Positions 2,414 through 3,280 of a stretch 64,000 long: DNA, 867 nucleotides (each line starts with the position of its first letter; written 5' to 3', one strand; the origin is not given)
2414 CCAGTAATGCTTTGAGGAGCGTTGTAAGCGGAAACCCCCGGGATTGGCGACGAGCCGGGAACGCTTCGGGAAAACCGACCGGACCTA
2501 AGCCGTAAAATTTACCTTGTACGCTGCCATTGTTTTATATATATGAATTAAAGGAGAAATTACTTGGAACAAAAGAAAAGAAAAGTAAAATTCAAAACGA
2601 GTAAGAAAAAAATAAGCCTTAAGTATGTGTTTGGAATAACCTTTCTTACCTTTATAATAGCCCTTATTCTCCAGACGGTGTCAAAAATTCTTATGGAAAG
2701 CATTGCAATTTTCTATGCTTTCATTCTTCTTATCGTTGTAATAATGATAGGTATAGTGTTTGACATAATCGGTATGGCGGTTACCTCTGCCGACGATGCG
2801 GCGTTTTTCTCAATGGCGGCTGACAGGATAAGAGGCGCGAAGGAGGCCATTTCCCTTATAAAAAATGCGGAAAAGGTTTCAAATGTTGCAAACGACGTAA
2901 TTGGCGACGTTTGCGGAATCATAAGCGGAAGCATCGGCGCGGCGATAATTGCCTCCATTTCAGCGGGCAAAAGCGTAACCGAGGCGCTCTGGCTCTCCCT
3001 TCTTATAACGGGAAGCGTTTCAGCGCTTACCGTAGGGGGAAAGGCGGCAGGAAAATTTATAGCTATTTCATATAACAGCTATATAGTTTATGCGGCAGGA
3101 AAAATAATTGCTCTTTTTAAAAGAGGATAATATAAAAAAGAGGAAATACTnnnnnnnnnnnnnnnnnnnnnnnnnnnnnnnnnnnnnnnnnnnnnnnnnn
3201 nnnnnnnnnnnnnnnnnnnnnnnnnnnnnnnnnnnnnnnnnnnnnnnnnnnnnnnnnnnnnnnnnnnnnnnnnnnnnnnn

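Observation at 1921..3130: Probable OLE RNA plus oapA locus in its canonical dxs-tlyA-nadK-argR-recN neighbourhood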

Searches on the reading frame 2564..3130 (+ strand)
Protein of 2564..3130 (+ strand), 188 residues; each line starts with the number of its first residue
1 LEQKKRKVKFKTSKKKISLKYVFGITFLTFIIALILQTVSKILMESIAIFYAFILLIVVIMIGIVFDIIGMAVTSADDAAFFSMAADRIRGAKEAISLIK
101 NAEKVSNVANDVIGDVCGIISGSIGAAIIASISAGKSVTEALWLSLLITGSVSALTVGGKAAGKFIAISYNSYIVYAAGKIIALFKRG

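Call 4: search_protein_families(library=pfam, proteins=[window:2564-3130:+])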
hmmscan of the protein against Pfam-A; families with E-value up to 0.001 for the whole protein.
window:2564-3130:+ (188 aa): 0 families

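Call 5: search_protein_families(library=ncbifam, proteins=[window:2564-3130:+])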
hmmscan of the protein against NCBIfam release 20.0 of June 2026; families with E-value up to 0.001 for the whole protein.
window:2564-3130:+ (188 aa): 0 families

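Call 7: find_homologous_proteins(query=window:2564-3127:+)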
Query window:2564-3127:+ (188 aa): 5720 proteins with E <= 0.001 among 6884 candidates; the best 120 are listed.
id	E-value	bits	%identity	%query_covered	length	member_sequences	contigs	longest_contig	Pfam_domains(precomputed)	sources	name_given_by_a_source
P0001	7.0e-104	363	100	100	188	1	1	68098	-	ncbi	-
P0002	1.0e-92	326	88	99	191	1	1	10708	-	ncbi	-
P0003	4.8e-91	321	86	99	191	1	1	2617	-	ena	-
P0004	1.3e-90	319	84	99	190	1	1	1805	-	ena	-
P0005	1.4e-87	310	80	99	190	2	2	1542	-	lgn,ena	-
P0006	1.1e-82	294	77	99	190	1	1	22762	-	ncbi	-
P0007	4.5e-59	217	58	98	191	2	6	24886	-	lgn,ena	-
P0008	3.6e-58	214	58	90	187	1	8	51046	-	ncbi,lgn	-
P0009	8.4e-58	213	56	90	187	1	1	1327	-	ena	-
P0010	2.0e-57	212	57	89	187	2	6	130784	-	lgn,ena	-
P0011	2.2e-57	211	56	90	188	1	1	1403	-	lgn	-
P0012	1.7e-56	208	56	97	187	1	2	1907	-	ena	-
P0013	1.3e-55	206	55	90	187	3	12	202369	-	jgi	-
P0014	2.7e-55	205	57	91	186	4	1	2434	-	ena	-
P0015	3.4e-55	204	56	90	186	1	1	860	-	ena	-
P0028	8.4e-52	193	56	93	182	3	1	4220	PF01595.26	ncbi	-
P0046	4.3e-45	171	45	98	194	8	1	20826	PF01595.26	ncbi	-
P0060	1.5e-43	166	47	97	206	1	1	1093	PF01595.26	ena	-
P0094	7.7e-42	161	46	94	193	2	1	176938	-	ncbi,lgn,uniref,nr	ncbi:hypothetical protein SAMN05443428_104152 [Caloramator quimbayensis]|uniref:CNNM transmembrane d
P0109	2.7e-41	159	45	98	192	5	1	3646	PF01595.26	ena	-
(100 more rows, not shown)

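Call 14: search_solved_structures(query=window:2564-3127:+, max_evalue=1, show_alignments=3)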
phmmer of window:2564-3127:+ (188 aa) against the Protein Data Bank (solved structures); distinct sequences matched with E-value up to 1: 1.
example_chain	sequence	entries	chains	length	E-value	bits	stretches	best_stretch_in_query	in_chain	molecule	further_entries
7y1s_A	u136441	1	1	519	0.44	13.6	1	52-154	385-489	leucyl aminopeptidase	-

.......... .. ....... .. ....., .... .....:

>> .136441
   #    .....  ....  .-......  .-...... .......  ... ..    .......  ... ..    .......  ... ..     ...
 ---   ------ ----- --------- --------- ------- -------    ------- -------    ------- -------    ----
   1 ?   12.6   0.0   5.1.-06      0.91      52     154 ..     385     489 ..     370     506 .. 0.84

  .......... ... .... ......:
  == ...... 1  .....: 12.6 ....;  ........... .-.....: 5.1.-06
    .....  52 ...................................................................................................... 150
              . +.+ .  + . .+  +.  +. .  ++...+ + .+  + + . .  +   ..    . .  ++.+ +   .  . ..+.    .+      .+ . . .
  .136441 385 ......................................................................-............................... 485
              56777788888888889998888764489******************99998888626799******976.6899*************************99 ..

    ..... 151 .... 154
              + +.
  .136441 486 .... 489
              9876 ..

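Call 15: find_encoding_contigs(protein=P0001, flank=3000, max_places=3)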
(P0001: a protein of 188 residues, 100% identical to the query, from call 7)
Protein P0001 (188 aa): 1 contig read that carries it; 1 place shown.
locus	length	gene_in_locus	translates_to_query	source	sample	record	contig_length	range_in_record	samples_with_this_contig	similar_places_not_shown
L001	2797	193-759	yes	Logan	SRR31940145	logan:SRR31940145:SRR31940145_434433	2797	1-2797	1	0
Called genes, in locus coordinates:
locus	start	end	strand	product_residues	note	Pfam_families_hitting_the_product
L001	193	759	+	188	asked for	-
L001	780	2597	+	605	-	PF13292:DXP_synthase_N, PF00456:Transketolase_N (weak), PF02779:Transket_pyr, PF02780:Transketolase_C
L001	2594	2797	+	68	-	?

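Call 22: find_related_loci(query=A1, collection=genome_contigs, flank=8000)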
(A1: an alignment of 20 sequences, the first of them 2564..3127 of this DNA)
Query A1 (188 aa) in genome_contigs; peptide patterns used: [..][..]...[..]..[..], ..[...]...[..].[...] (x = any residue, [..] = any of these).
600 stretches matched a pattern (row limit reached: there are more); 568 encode a relative of the query (tblastn E <= 1e-3); the best 80 are kept; 80 distinct loci.
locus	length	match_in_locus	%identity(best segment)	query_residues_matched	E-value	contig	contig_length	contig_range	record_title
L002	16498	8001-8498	55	21-186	1e-47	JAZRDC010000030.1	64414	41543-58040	MAG: Clostridia bacterium isolate T1900045507_YK20190201.MAGScoT_cleanbin_000003 SGB_7543_k141_3366201, whole genome sho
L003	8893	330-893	48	3-188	2e-47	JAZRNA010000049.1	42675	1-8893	MAG: Clostridia bacterium isolate T1900045414_YK20190104.MAGScoT_cleanbin_000032 SGB_7024_k141_1917176, whole genome sho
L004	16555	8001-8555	42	2-186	4e-47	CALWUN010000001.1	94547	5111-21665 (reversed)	MAG: uncultured Agathobaculum sp. isolate BRZ_N__bin8 genome assembly, contig: BRZ_N__NODE_631_length_94547_cov_5.793829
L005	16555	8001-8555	43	2-186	4e-47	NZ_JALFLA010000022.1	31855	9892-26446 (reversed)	MAG: Agathobaculum sp. isolate SUG777 k141_4885258, whole genome shotgun sequence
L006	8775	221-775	52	3-186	5e-47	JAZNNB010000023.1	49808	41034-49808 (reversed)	MAG: Clostridia bacterium isolate T1900044659_TS20190125.MAGScoT_cleanbin_000018 SGB_1499_k141_2289724, whole genome sho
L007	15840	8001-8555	41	2-186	5e-46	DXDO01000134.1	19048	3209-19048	MAG TPA_asm: Candidatus Agathobaculum merdigallinarum isolate ChiSjej1B19-3834 ChiSjej1B19M5__C191766_L19048_SAMN0800993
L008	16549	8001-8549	45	2-186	2e-45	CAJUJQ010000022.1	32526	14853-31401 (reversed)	MAG TPA_asm: uncultured Clostridia bacterium isolate MGBC151848 genome assembly, contig: MGBC151848.22, whole genome sho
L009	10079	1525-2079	46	2-186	2e-45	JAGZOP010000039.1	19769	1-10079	MAG: Clostridiaceae bacterium isolate L3_128_000G1_dasL3_128_000G1_maxbin2.maxbin.071sta_sub L3_128_000G1_scaffold_2465,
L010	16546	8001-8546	43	1-185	1e-44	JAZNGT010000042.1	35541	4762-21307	MAG: Congzhengia sp. isolate T1900044700_TS20190166.MAGScoT_cleanbin_000002 SGB_1795_k141_1255642, whole genome shotgun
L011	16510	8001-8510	45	12-181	1e-44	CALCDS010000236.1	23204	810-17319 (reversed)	MAG TPA_asm: uncultured Clostridiaceae bacterium isolate SRR1561995_bin.132_CONCOCT_v1.1_MAG genome assembly, contig: ER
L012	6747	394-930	46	6-182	3e-44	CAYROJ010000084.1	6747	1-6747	MAG TPA_asm: uncultured Oscillospiraceae bacterium isolate SRP350583_co2_5 genome assembly, contig: NODE_17155_length_67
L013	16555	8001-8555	41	2-186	2e-44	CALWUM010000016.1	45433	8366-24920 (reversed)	MAG: uncultured Agathobaculum sp. isolate BRZ_HT__bin4 genome assembly, contig: BRZ_HT__NODE_1292_length_45433_cov_17.71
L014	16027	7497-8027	45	3-187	2e-44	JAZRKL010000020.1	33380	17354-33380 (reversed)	MAG: Faecousia sp. isolate T1900045446_YK20190137.MAGScoT_cleanbin_000018 SGB_7161_k141_864080, whole genome shotgun seq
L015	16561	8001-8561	42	4-186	8e-44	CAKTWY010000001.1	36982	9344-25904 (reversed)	MAG: uncultured Eubacteriales bacterium isolate REFINED_METABAT215_TOP10_CONTIGS_1500_ASSEMBLY_K77_MERGED__Nepal_MoBio_F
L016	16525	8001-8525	45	6-176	3e-43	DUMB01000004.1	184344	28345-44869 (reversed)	MAG TPA_asm: Clostridiaceae bacterium isolate AS04akNAM_34 5064_AS04, whole genome shotgun sequence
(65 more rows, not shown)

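Call 27: search_protein_families(library=pfam, proteins=[window:2564-3127:+, P0046, P0028, P0094], max_evalue=10)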
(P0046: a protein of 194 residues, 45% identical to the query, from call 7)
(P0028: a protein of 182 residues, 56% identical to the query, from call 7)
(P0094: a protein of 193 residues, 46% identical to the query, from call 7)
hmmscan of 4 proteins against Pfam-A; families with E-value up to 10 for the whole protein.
window:2564-3127:+ (188 aa): 2 families
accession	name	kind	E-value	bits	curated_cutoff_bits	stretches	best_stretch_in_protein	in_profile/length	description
PF12420.13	DUF3671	-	0.038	13.9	34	1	4-66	142-207/223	Fam-L, Fam-M like protein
PF20563.3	DUF6773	-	0.31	11.3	27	1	8-74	74-144/163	Family of unknown function (DUF6773)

P0046 (194 aa): 6 families
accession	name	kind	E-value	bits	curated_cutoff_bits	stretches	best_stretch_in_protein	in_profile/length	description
PF01595.25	CNNM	-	1.2e-05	25.5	28.4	1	59-189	2-127/181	Cyclin M transmembrane N-terminal domain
PF05814.16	Ac76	-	0.28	11.7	22.5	1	30-70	3-42/83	Orf76 (Ac76)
PF12650.12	DUF3784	-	0.58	10.8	28.1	1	17-70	33-89/94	Domain of unknown function (DUF3784)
PF20990.2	DUF2207_C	-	0.62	10.2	33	1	11-69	125-181/247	Predicted membrane protein (DUF2207) C-terminal domain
PF11241.13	DUF3043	-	1.5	9.3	25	1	137-192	97-161/171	Protein of unknown function (DUF3043)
PF12666.12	PrgI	-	6.2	7.9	27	1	31-79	26-65/91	PrgI family protein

P0028 (182 aa): 1 family
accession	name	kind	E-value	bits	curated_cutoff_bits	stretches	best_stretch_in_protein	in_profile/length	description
PF01595.25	CNNM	-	2.7e-05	24.3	28.4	1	48-179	2-128/181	Cyclin M transmembrane N-terminal domain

P0094 (193 aa): 5 families
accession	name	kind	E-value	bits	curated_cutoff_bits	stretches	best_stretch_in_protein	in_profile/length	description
PF01595.25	CNNM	-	0.021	15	28.4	1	76-188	18-125/181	Cyclin M transmembrane N-terminal domain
PF20990.2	DUF2207_C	-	0.72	9.9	33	1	12-71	122-184/247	Predicted membrane protein (DUF2207) C-terminal domain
PF12420.13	DUF3671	-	1.3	8.8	34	1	6-71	144-207/223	Fam-L, Fam-M like protein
PF02009.21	RIFIN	-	1.9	8.8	32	1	107-179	101-169/327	Rifin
PF04756.19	OST3_OST6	-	3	7.6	27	1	10-74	140-204/294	OST3 / OST6 family, transporter family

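Call 29: search_solved_structures(query=A2, max_evalue=10, show_alignments=2)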
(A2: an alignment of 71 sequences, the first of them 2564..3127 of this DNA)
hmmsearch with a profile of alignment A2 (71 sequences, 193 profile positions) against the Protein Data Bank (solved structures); distinct sequences matched with E-value up to 10: 0.

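Call 38: predict_structure(alignment_id=A2)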
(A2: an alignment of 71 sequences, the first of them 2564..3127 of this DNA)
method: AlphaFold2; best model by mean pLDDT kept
length: 188 residues; sequences in the alignment: 71
mean_pLDDT: 85.4   pTM: 0.75
mean pLDDT of the five models: 85.4, 85.0, 82.6, 81.2, 75.7
residues with pLDDT >= 90: 71; 70-90: 99; 50-70: 15; < 50: 3
segments of 3 or more residues with pLDDT < 50: none
pLDDT, mean of each block of 10 residues (from residue 1): 61 67 87 87 76 88 93 88 86 90 90 88 89 88 92 92 92 91 76
secondary structure, 60 per line:
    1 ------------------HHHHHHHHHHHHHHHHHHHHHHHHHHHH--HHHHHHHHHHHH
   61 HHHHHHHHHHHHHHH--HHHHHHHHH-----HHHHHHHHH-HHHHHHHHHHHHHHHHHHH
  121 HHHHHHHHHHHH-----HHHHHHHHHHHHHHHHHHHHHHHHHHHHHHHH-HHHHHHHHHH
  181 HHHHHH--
elements in order: H19-46 H49-75 H78-86 H92-100 H102-132 H138-169 H171-186

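Call 43: fold_search(model_id=the predicted structure, library=pdb)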
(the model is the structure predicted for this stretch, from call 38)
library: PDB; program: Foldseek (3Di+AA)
matches with E <= 10: 76; with E <= 0.001: 0
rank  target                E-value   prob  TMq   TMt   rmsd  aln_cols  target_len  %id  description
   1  7m1t_B                2.5e-02  1.00  0.48  0.31   4.8       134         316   14  Crystal structure of an archaeal CNNM, MtCorB, with C-terminal deletion in complex with Mg2+-ATP (released 2021-06-16)
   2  7m1t_A                3.8e-02  1.00  0.57  0.35   3.7       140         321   16  Crystal structure of an archaeal CNNM, MtCorB, with C-terminal deletion in complex with Mg2+-ATP (released 2021-06-16)
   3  7m1u_A                1.8e-01  1.00  0.54  0.35   4.6       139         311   16  Crystal structure of an archaeal CNNM, MtCorB, R235L mutant with C-terminal deletion (released 2021-06-16)
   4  7m1u_B                2.1e-01  1.00  0.54  0.36   4.0       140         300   13  Crystal structure of an archaeal CNNM, MtCorB, R235L mutant with C-terminal deletion (released 2021-06-16)
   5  7cff                  8.0e-01  0.77  0.38  0.45   9.8       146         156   12  Structure of the thermostabilized transmembrane domain of the bacterial CNNM/CorC family Mg2+ transporter in complex wit (released 2021-02-24)
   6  7cfg                  1.4e+00  0.60  0.38  0.44   9.8       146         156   12  Structure of the transmembrane domain of the bacterial CNNM/CorC family Mg2+ transporter in complex with Mg2+ (released 2021-02-24)
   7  5u1b_B                2.4e+00  0.15  0.22  0.24  12.0       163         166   10  Ferritin with Gc MtrE loop2 inserted at the N-terminus (released 2017-10-11)
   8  7eja_R                2.5e+00  0.08  0.21  0.16  20.1       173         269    9  Structure of the alpha2A-adrenergic receptor GoA signaling complex bound to dexmedetomidine (released 2022-04-13)
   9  7w7e_R                2.5e+00  0.08  0.20  0.16  20.1       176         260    8  Cryo-EM structure of the alpha2A adrenergic receptor GoA signaling complex bound to a biased agonist (released 2022-09-28)
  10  3vvp_B                2.5e+00  0.07  0.19  0.10  19.9       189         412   15  Crystal structure of MATE in complex with Br-NRF (released 2013-04-03)
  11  6m97                  3.6e+00  0.03  0.16  0.15  27.0       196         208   14  Crystal structure of the high-affinity copper transporter Ctr1 (released 2019-04-03)
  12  9cf8_0                3.9e+00  0.06  0.21  0.20  19.8       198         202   13  Cryo-EM structure of human kidney V-ATPase state 1 (released 2025-08-06)
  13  9bra_b                3.9e+00  0.06  0.20  0.19  20.1       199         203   12  Intact V-ATPase State 2 and synaptophysin complex in mouse brain isolated synaptic vesicles (released 2024-06-19)
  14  4mlb_A                3.9e+00  0.04  0.17  0.09  19.9       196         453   15  Reverse polarity of binding pocket suggests different function of a MOP superfamily transporter from Pyrococcus furios (released 2013-09-25)
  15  8vpa_A                4.1e+00  0.08  0.24  0.11  14.9       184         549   16  Cryo-EM structure of the ABC transporter PCAT1 bound with ADP (released 2024-10-30)
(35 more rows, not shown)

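Call 44: find_encoding_contigs(protein=P0002, flank=6000, max_places=2)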
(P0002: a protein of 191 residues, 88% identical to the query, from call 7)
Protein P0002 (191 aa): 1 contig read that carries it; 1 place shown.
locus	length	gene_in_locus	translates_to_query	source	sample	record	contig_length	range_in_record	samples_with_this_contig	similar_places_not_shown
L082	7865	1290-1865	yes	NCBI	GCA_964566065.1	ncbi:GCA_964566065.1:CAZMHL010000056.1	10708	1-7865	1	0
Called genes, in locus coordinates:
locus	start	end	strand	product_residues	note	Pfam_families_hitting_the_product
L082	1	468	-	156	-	?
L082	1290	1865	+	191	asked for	-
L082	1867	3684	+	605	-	PF13292:DXP_synthase_N, PF00456:Transketolase_N (weak), PF02779:Transket_pyr, PF02780:Transketolase_C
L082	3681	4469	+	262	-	PF01479:S4, PF01728:FtsJ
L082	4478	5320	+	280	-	PF01513:NAD_kinase, PF20143:NAD_kinase_C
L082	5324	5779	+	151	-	PF01316:Arg_repressor, PF02863:Arg_repressor_C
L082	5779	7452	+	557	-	PF02463:SMC_N, PF13175:AAA_15 (weak), PF13476:AAA_23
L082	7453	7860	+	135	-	PF04246:RseC_MucC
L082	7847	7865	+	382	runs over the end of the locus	PF00480:ROK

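Call 45: find_encoding_contigs(protein=P0006, flank=6000, max_places=2)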
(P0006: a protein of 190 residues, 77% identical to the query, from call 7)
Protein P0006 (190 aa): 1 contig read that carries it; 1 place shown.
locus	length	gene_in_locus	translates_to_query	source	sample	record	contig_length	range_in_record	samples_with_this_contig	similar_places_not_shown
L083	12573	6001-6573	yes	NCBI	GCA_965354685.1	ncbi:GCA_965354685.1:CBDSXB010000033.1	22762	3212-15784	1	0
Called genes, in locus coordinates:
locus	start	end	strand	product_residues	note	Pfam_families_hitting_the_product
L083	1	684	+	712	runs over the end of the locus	PF09371:Tex_N, PF22706:Tex_central_region, PF16921:Tex_YqgF, PF14639:YqgF, PF14635:HHH_7, PF12836:HHH_3, PF17674:HHH_9, PF00575:S1, +1 more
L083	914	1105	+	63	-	PF04024:PspC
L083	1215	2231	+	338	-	PF01757:Acyl_transf_3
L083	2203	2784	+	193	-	PF01725:Ham1p_like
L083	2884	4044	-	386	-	PF00389:2-Hacid_dh, PF02826:2-Hacid_dh_C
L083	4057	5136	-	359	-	PF00266:Aminotran_5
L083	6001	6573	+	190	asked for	-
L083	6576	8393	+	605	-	PF13292:DXP_synthase_N, PF00456:Transketolase_N (weak), PF02779:Transket_pyr, PF02780:Transketolase_C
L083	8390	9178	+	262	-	PF01479:S4, PF01728:FtsJ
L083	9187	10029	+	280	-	PF01513:NAD_kinase, PF20143:NAD_kinase_C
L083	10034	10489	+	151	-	PF01316:Arg_repressor, PF02863:Arg_repressor_C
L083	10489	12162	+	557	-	PF02463:SMC_N, PF13476:AAA_23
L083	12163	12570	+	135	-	PF04246:RseC_MucC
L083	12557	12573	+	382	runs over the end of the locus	PF00480:ROK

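Call 46: find_encoding_contigs(protein=P0008, flank=6000, max_places=2)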
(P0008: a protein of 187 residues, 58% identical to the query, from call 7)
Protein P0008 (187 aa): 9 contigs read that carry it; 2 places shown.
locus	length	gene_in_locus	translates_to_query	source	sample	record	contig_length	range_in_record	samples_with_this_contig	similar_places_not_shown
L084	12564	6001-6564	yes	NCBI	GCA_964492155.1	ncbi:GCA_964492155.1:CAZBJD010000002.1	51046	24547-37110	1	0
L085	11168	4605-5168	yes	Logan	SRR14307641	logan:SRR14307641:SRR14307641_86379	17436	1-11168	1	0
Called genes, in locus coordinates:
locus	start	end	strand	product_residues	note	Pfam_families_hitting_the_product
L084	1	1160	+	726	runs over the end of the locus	-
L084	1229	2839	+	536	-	-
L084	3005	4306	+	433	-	PF21760:SecD_1st, PF22599:SecDF_P1_head, PF03176:MMPL, PF02355:SecD_SecF_C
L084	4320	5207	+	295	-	PF02355:SecD_SecF_C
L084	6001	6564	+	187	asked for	-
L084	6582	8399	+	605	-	PF13292:DXP_synthase_N, PF00456:Transketolase_N, PF00676:E1_dh (weak), PF02775:TPP_enzyme_C (faint), PF02779:Transket_pyr, PF02780:Transketolase_C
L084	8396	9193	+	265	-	PF01479:S4, PF01728:FtsJ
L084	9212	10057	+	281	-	PF01513:NAD_kinase, PF20143:NAD_kinase_C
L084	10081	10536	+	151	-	PF01316:Arg_repressor, PF02863:Arg_repressor_C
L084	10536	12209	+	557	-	PF02463:SMC_N, PF13476:AAA_23, PF13304:AAA_21 (faint)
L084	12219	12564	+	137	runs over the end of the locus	PF04246:RseC_MucC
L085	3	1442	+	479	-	?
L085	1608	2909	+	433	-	PF21760:SecD_1st, PF22599:SecDF_P1_head, PF03176:MMPL, PF02355:SecD_SecF_C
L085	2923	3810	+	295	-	PF02355:SecD_SecF_C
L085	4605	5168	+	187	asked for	-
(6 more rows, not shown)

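Call 57: list_cluster_members(proteins=[P0001, P0002, P0006, P0008])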
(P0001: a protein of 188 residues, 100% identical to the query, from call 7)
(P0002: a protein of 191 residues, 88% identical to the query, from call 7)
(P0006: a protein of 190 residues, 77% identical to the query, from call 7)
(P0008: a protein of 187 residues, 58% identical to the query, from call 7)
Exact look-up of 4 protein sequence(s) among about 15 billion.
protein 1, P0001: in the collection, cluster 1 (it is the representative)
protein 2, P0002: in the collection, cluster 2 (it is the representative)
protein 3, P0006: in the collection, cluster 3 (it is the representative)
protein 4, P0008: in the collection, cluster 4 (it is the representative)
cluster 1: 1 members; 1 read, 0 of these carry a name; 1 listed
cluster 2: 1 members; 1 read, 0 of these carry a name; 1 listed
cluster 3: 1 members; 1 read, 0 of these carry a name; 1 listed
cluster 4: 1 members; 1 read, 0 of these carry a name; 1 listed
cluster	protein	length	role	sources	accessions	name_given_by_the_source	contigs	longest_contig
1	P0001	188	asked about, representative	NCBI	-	-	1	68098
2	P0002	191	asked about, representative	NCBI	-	-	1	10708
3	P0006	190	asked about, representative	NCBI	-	-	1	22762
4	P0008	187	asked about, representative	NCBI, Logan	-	-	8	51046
